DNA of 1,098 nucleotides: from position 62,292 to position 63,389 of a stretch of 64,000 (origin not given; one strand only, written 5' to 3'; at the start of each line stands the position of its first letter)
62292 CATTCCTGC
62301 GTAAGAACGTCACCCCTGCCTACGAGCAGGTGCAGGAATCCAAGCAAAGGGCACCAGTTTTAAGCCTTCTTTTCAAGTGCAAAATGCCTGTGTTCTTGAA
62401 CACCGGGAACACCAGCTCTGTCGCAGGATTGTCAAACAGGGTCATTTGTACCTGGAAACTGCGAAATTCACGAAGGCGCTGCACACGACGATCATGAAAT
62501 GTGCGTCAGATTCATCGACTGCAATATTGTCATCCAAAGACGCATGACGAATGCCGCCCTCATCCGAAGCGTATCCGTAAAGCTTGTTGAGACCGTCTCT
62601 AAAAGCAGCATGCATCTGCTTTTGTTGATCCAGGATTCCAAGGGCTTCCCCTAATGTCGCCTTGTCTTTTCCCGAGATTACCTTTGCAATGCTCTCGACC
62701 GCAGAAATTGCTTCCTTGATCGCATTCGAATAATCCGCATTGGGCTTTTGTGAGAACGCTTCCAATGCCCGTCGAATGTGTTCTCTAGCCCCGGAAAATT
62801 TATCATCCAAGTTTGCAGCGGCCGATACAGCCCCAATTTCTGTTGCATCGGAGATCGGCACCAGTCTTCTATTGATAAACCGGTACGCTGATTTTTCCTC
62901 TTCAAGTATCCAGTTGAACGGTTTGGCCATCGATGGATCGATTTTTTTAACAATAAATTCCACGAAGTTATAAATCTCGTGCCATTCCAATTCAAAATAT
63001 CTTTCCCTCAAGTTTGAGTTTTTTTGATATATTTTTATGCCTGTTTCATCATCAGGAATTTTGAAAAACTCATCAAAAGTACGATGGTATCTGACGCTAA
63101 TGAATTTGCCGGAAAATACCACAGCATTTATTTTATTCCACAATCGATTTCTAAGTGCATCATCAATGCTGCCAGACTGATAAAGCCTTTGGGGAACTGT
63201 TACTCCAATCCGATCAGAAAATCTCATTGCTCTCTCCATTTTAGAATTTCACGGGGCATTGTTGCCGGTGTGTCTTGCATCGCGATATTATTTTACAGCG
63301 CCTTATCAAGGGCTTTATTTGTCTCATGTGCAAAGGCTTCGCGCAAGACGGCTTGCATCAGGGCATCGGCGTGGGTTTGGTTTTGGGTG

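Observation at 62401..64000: Partial type I R-M locus with a possible Abi/defence-type gene directly downstream of hsdS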

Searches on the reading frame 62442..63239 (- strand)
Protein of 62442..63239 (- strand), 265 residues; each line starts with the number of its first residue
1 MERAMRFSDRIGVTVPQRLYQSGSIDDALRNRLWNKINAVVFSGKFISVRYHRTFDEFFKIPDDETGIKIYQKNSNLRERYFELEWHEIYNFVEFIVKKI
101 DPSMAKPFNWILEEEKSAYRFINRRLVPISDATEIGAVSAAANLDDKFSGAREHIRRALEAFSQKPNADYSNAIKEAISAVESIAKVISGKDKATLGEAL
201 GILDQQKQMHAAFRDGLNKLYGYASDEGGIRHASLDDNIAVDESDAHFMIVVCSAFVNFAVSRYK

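Call 3: search_protein_families(library=pfam, proteins=[window:62445-63239:-], max_evalue=1)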
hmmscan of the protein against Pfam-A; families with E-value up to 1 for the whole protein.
window:62445-63239:- (265 aa): 4 families
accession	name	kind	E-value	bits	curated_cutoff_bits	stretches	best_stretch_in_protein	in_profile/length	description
PF18863.6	AbiJ_NTD4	-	4.9e-23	82.7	34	1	5-142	1-150/152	AbiJ N-terminal domain 4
PF07361.16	Cytochrom_B562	-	0.041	14.9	30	1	138-214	26-102/102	Cytochrome b562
PF14355.11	Abi_C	-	0.057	14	24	0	227-260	48-81/83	Abortive infection C-terminus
PF09380.16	FERM_C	-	0.24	12.3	23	0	65-91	13-37/93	FERM C-terminal PH-like domain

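Call 4: search_protein_families(library=padloc, proteins=[window:62445-63239:-], max_evalue=1)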
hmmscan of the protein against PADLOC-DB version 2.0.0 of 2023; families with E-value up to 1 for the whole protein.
window:62445-63239:- (265 aa): 2 families
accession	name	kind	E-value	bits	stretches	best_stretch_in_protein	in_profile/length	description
PDLC04997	PDC-S32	-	2.7e-86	287.8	1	3-263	5-280/285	-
PDLC04996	PDC-S32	-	4.3e-78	260.8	1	6-263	4-275/280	-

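Call 5: search_protein_families(library=ncbifam, proteins=[window:62445-63239:-], max_evalue=1)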
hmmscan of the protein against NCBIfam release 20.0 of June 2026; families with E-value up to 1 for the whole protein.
window:62445-63239:- (265 aa): 1 family
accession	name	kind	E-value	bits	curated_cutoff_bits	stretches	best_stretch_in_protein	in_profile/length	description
NF046078.1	STM4504_CBY0614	subfamily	0.003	16.9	150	1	106-192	113-199/281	STM4504/CBY_0614 family protein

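Call 6: find_encoding_contigs(protein=window:62442-63239:-, flank=10000, max_places=8)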
Protein window:62442-63239:- (265 aa): no gene with exactly this product is on record in the collection.

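Call 8: find_encoding_contigs(protein=window:62442-63227:-, flank=10000, max_places=8)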
Protein window:62442-63227:- (261 aa): no gene with exactly this product is on record in the collection.

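Call 9: find_homologous_proteins(query=window:62445-63227:-)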
Query window:62445-63227:- (261 aa): 495 proteins with E <= 0.001 among 1009 candidates; the best 120 are listed.
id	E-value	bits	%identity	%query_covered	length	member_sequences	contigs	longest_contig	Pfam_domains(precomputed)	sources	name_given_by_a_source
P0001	9.4e-169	577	100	100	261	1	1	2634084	PF14355.13,PF18863.7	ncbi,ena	-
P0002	6.6e-85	303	56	100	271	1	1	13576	PF18863.7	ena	-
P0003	1.9e-83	298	56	100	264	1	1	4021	PF18863.7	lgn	-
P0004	2.2e-83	298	56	100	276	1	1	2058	PF18863.7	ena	-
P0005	6.1e-79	283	51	100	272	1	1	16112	PF18863.7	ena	-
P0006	1.7e-78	282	53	100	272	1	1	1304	PF18863.7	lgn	-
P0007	2.4e-75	272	50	100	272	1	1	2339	PF18863.7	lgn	-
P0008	1.6e-70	256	48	99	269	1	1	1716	PF18863.7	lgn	-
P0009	1.0e-68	250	47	99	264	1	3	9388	PF18863.7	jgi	jgi:hypothetical protein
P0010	2.9e-68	248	47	99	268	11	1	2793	PF18863.7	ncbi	ncbi:MAG: hypothetical protein WAL37_05440 [Xanthobacteraceae bacterium]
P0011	3.7e-68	248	48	99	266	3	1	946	PF18863.7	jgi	-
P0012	4.2e-67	245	47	99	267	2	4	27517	PF18863.7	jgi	jgi:hypothetical protein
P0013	9.5e-66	240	47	99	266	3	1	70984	PF18863.7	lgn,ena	-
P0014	9.7e-66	240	47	99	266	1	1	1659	PF18863.7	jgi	jgi:hypothetical protein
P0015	1.2e-65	240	50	99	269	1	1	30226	PF18863.7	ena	-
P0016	2.6e-65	239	46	99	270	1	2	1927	PF18863.7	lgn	-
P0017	4.7e-65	238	44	99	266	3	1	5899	PF18863.7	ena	-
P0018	5.5e-65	238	45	100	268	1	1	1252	PF18863.7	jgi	jgi:hypothetical protein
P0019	5.6e-65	238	46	99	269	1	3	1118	PF18863.7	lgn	-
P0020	5.0e-64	234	44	99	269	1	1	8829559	PF18863.7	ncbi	ncbi:AbiJ-NTD4 domain-containing protein [Bradyrhizobium sp. USDA 4506]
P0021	1.1e-63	233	45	99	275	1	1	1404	PF18863.7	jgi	jgi:hypothetical protein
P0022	1.1e-63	233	46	99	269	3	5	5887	PF18863.7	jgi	jgi:hypothetical protein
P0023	1.1e-63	233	46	99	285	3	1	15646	PF18863.7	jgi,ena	-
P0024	1.8e-63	233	46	98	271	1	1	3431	PF18863.7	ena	-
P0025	2.0e-63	232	46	98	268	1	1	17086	PF18863.7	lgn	-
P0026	2.4e-63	232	46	99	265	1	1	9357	PF18863.7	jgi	jgi:hypothetical protein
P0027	3.6e-63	232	45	98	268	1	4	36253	PF18863.7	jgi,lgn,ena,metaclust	metaclust:\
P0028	5.3e-63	231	45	99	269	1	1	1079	PF18863.7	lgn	-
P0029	5.4e-63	231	46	99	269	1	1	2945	PF18863.7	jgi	jgi:hypothetical protein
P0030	6.5e-63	231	44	99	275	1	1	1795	PF18863.7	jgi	jgi:hypothetical protein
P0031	8.2e-63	230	45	99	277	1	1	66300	PF18863.7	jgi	jgi:AbiJ N-terminal domain 4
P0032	8.6e-63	230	47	99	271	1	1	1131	PF18863.7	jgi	jgi:hypothetical protein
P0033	9.5e-63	230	44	99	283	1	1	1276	PF18863.7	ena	-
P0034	1.1e-62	230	44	100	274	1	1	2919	PF18863.7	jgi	jgi:hypothetical protein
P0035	1.2e-62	230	45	99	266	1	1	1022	PF18863.7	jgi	jgi:AbiJ N-terminal domain 4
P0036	1.6e-62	230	45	99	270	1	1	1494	PF18863.7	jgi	jgi:AbiJ N-terminal domain 4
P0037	1.8e-62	229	46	99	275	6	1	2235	PF18863.7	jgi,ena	jgi:hypothetical protein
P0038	6.4e-62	228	44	100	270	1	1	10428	PF18863.7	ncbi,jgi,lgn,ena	jgi:hypothetical protein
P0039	8.1e-62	227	44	99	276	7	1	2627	PF18863.7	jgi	jgi:hypothetical protein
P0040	8.2e-62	227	44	99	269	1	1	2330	PF18863.7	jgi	jgi:AbiJ N-terminal domain 4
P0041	9.0e-62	227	45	99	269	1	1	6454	PF18863.7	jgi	jgi:AbiJ N-terminal domain 4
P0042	1.7e-61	226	44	99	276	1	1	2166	PF18863.7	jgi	jgi:hypothetical protein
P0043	3.2e-61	225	46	99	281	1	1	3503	PF18863.7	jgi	jgi:hypothetical protein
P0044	5.6e-61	224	44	99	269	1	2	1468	PF18863.7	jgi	jgi:hypothetical protein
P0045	5.8e-61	224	44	99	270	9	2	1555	PF18863.7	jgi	-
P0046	2.6e-60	222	44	100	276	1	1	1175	PF18863.7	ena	-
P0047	2.9e-60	222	44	99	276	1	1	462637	PF18863.7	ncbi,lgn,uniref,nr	ncbi:hypothetical protein JQ615_01015 [Bradyrhizobium jicamae]|uniref:HEPN AbiJ-N-terminal domain-co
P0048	3.0e-60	222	44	99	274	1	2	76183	PF18863.7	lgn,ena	-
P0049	8.6e-60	221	45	99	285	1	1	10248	PF18863.7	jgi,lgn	jgi:hypothetical protein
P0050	8.9e-60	221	47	92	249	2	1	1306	PF18863.7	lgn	-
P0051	1.2e-59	220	43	99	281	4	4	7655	PF18863.7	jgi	jgi:hypothetical protein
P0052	1.7e-59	220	45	99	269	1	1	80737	PF18863.7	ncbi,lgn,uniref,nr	ncbi:AbiJ-NTD4 domain-containing protein [Bradyrhizobium sp. AUGA SZCCT0283]|uniref:AbiJ-NTD4 domain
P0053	2.9e-59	219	44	99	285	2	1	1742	PF18863.7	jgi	jgi:hypothetical protein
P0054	4.6e-59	218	43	99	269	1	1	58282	PF18863.7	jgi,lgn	jgi:hypothetical protein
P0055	1.3e-58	217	43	98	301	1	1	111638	PF18863.7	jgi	jgi:AbiJ N-terminal domain 4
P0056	2.0e-58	216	46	92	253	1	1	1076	PF18863.7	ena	-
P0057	3.1e-58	215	43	100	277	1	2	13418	PF18863.7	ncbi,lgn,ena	-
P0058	6.3e-58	214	44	99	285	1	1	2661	PF18863.7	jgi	jgi:hypothetical protein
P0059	1.0e-57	214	45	100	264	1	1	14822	PF18863.7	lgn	-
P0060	1.7e-57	213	43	99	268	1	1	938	PF18863.7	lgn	-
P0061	7.4e-57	211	43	97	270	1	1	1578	PF18863.7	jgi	jgi:AbiJ N-terminal domain 4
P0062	1.2e-56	210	48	81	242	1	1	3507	PF18863.7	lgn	-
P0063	1.4e-56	210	44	99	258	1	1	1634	PF18863.7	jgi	jgi:hypothetical protein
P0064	1.6e-56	210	46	92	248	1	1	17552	PF18863.7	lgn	-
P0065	1.6e-56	210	46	98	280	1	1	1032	PF18863.7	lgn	-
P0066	1.7e-56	210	50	79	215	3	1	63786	PF18863.7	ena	-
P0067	3.4e-56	209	43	99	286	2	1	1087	PF18863.7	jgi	jgi:hypothetical protein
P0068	3.8e-56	209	44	92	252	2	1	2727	PF18863.7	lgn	-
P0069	4.0e-56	209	45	99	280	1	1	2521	PF18863.7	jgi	jgi:hypothetical protein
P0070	1.5e-55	207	43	92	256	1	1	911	PF18863.7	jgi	jgi:hypothetical protein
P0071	2.0e-55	206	43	92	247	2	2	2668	PF18863.7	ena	-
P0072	3.9e-55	205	43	99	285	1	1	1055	PF18863.7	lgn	-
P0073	4.0e-55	205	49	79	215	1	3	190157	PF18863.7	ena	-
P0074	5.3e-55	205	42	99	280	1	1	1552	PF18863.7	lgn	-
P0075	1.1e-54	204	42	98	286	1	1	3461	PF18863.7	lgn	-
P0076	1.6e-54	203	39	100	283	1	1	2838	PF18863.7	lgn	-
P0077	1.7e-53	200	43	98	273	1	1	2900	PF18863.7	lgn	-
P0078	4.0e-53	199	43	98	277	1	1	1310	PF18863.7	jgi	jgi:hypothetical protein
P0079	4.8e-53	198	39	100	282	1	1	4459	PF18863.7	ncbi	-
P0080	1.7e-52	197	42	99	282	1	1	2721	PF18863.7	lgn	-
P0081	1.8e-52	197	48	79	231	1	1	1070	PF18863.7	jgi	jgi:hypothetical protein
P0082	2.0e-52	196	41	97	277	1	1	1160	PF18863.7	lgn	-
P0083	3.2e-52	196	43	90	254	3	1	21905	PF18863.7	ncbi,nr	ncbi:MAG TPA: hypothetical protein VFN27_07775, partial [Xanthobacteraceae bacterium]|nr:hypothetica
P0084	6.9e-52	195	42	99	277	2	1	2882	PF18863.7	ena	-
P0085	7.0e-52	195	40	99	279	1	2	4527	PF18863.7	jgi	jgi:AbiJ N-terminal domain 4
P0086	8.2e-52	194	59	59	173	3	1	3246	PF18863.7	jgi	jgi:hypothetical protein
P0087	1.7e-51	193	40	100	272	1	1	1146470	PF18863.7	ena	-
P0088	1.8e-51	193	40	98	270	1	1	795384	PF18863.7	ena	-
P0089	1.8e-51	193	41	98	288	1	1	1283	PF18863.7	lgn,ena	-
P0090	2.5e-51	193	40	99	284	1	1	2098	PF18863.7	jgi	-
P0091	3.6e-51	192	42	99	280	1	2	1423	PF18863.7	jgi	jgi:hypothetical protein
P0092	3.7e-51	192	40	98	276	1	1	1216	PF18863.7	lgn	-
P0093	4.0e-51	192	41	98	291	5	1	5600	PF18863.7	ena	-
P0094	4.6e-51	192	43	98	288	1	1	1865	PF18863.7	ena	-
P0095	7.5e-51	191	44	92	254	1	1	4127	PF18863.7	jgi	jgi:hypothetical protein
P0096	8.9e-51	191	40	97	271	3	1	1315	PF18863.7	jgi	jgi:hypothetical protein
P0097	1.0e-50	191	41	98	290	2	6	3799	PF18863.7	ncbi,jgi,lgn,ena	-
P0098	1.3e-50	191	39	99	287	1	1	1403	PF18863.7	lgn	-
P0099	1.3e-50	191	41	99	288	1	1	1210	PF18863.7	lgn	-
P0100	1.4e-50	190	40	100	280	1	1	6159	PF18863.7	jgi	jgi:hypothetical protein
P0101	1.6e-50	190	40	99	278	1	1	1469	PF18863.7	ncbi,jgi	jgi:hypothetical protein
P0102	3.7e-50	189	40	99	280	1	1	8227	PF18863.7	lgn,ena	-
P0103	3.7e-50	189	40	99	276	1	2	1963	PF18863.7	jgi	jgi:hypothetical protein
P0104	4.4e-50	189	39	99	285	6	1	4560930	PF18863.7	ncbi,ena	-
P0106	5.4e-50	189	41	99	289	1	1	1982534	PF18863.7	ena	-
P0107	6.5e-50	188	40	98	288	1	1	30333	PF18863.7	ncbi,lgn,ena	-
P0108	6.6e-50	188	42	99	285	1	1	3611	PF18863.7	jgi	jgi:hypothetical protein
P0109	8.7e-50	188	40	99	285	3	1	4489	PF18863.7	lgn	-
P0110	9.7e-50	188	42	99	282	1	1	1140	PF18863.7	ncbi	-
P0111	1.1e-49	187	41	99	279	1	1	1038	PF18863.7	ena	-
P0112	1.2e-49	187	42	99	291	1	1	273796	PF18863.7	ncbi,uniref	ncbi:AbiJ-NTD4 domain-containing protein [Caballeronia glebae]|uniref:AbiJ-NTD4 domain-containing pr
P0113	1.7e-49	187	40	99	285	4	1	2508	PF18863.7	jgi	jgi:hypothetical protein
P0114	1.8e-49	187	42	98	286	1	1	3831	PF18863.7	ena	-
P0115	1.8e-49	187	40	97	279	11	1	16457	PF18863.7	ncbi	-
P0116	2.9e-49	186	38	97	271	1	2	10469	PF18863.7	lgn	-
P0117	3.0e-49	186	43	99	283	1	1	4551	PF18863.7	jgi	jgi:hypothetical protein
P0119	3.7e-49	186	40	100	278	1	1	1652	PF18863.7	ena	-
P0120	4.4e-49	186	39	100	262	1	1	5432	PF18863.7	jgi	-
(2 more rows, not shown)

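Call 10: find_encoding_contigs(protein=P0001, flank=10000, max_places=6)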
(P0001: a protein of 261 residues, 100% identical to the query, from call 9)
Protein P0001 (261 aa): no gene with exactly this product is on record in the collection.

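Call 11: list_cluster_members(proteins=[P0001])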
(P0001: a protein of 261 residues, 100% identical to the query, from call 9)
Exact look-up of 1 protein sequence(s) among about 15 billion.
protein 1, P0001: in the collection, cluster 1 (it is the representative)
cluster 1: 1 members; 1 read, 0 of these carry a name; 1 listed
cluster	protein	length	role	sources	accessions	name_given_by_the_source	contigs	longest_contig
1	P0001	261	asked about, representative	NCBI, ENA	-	-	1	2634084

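Call 13: find_related_loci(query=A1, collection=genome_contigs, flank=10000)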
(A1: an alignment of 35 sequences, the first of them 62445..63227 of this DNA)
Query A1 (261 aa) in genome_contigs; peptide patterns used: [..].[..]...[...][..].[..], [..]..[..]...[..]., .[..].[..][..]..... (x = any residue, [..] = any of these).
599 stretches matched a pattern (row limit reached: there are more); 556 encode a relative of the query (tblastn E <= 1e-3); the best 80 are kept; 80 distinct loci.
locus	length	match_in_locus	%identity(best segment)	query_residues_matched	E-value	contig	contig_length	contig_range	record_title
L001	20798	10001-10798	46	1-259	4e-73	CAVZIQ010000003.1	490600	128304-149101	MAG: uncultured Alphaproteobacteria bacterium isolate MFD01716.bin.1.196 genome assembly, contig: contig_24454, whole ge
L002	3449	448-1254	43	1-260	8e-64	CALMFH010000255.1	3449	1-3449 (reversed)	MAG TPA_asm: uncultured Alphaproteobacteria bacterium isolate SRR8868559_bin.26_CONCOCT_v1.1_MAG genome assembly, contig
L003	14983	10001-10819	42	1-259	1e-61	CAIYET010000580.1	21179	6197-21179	MAG: Candidatus Hydrogenedentes bacterium isolate MJ-time_bin-1056 genome assembly, contig: bin-1056:0580/1133, whole ge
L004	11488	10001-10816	40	3-259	2e-60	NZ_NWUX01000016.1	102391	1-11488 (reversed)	Vreelandella nigrificans strain MBT G8648 NODE_16_length_102391_cov_110.69, whole genome shotgun sequence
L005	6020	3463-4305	40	1-261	9e-61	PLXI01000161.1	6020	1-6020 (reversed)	MAG: Hyphomicrobiales bacterium isolate palsa_927 73.20120700_P3D.467_contig_79719, whole genome shotgun sequence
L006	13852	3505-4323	39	1-261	5e-60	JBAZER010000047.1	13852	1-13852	MAG: Candidatus Omnitrophota bacterium isolate SO_2017_LW3_130 NODE_12770_length_13852_cov_1.857268_LW162_2017, whole ge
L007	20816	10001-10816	40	3-259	3e-60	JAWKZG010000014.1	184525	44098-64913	MAG: Gammaproteobacteria bacterium isolate AC2.22 AC2.22.fa-14, whole genome shotgun sequence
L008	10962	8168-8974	41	2-259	4e-59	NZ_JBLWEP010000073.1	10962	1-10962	Candidatus Electronema sp. TJ TJ__7687, whole genome shotgun sequence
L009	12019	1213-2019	41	3-261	1e-58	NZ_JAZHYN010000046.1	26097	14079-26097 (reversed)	Methylocystis borbori strain 9N NODE_46_length_26097_cov_32.224297, whole genome shotgun sequence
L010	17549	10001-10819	37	1-259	8e-59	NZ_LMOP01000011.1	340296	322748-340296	Xanthomonas sp. Leaf148 contig_5, whole genome shotgun sequence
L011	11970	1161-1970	39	3-261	2e-58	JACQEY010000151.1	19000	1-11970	MAG: Nitrospirae bacterium isolate NC_groundwater_1033_Pr1_S-0.65um_56_10 Montesol18_Sp65_coassembly_scaffold_1020510, w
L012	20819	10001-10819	41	3-258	2e-58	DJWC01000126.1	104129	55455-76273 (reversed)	MAG TPA_asm: Pusillimonas sp. UBA6240 UBA6240_contig_46723, whole genome shotgun sequence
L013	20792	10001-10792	40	1-255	3e-58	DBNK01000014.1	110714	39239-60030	MAG TPA_asm: Thalassolituus sp. UBA674 UBA674_contig_4011, whole genome shotgun sequence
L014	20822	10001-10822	40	1-259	7e-58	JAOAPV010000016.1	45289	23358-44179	MAG: Candidatus Acidiferrum typicum isolate RYN_23 scaffold_2374064, whole genome shotgun sequence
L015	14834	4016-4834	40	1-259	8e-58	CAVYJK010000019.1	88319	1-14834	MAG: uncultured delta proteobacterium isolate MFD01299.bin.2.17 genome assembly, contig: contig_17096, whole genome shot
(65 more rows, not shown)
